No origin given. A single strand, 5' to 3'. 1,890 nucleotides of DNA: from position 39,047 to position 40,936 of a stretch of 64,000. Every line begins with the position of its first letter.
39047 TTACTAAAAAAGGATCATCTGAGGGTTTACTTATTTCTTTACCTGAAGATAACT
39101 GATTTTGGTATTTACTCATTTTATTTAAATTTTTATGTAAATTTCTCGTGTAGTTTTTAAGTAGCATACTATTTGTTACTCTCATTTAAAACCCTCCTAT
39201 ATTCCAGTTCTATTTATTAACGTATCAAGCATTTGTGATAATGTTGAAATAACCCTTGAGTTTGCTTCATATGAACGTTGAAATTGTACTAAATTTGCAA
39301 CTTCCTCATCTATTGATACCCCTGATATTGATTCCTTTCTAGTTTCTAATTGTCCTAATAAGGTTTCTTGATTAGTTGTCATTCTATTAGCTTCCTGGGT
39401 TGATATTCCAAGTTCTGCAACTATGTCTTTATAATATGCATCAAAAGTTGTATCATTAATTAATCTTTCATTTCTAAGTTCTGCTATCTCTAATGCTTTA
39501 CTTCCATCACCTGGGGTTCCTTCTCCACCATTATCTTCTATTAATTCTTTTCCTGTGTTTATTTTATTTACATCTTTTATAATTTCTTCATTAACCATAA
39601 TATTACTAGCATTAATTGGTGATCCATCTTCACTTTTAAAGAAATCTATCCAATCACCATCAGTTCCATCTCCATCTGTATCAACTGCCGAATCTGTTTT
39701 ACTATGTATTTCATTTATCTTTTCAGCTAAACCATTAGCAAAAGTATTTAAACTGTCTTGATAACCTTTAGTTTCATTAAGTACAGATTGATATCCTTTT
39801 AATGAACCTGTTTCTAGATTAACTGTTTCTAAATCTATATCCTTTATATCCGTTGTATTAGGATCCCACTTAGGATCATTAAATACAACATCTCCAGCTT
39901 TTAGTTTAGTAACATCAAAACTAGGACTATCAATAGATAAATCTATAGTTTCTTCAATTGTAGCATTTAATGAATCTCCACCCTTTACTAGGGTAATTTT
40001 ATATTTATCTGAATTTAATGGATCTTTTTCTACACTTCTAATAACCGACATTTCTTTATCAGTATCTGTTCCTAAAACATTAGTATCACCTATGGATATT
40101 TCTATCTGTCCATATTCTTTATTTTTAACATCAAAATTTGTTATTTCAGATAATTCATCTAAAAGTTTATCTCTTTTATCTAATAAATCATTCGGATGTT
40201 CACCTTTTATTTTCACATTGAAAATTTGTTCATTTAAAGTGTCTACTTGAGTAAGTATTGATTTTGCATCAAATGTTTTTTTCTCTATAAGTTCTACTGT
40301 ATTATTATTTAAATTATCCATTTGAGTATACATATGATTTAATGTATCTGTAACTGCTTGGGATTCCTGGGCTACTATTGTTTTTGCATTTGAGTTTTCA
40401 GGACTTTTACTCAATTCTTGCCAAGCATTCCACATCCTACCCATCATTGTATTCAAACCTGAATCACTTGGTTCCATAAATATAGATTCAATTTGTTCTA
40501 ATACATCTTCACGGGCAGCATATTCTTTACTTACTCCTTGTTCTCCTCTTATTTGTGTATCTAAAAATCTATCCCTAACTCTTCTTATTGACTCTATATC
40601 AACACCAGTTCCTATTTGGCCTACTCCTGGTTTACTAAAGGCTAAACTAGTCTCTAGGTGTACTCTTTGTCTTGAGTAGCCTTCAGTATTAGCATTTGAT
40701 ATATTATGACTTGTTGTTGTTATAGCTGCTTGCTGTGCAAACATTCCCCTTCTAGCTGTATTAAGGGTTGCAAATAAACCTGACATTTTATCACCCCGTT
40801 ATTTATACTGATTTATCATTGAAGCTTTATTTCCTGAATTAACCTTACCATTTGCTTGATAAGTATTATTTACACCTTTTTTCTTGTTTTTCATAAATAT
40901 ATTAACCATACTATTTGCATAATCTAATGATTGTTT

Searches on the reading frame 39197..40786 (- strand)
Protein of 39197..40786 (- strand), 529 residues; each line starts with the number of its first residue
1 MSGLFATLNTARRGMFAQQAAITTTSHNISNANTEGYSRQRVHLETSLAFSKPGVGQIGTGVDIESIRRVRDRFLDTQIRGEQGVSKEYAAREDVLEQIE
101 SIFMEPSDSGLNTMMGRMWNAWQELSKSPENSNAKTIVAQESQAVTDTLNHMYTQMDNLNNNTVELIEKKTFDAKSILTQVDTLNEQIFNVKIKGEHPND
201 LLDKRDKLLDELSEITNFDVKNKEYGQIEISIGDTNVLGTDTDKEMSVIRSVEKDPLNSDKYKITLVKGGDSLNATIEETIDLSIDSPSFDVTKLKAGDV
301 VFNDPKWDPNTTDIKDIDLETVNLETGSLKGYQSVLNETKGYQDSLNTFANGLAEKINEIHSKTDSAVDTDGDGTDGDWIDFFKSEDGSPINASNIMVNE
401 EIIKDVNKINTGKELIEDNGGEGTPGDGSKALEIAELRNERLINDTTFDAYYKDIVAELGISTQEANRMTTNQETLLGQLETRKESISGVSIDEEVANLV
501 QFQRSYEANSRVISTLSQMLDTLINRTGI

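Call 81: search_protein_families(library=pfam, proteins=[window:39197-40786:-], max_evalue=0.00001)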
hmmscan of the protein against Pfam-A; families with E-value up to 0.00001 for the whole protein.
window:39197-40786:- (529 aa): 3 families
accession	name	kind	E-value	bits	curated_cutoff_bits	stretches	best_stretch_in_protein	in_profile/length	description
PF22638.1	FlgK_D1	-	5.3e-42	144.4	28.6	1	96-270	1-170/233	Flagellar hook-associated protein FlgK helical domain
PF06429.18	Flg_bbr_C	-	4.8e-14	52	23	1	487-525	7-45/46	Flagellar basal body rod FlgEFG protein C-terminal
PF00460.25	Flg_bb_rod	-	2.2e-07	31.2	20.7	1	8-37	1-30/31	Flagella basal body rod protein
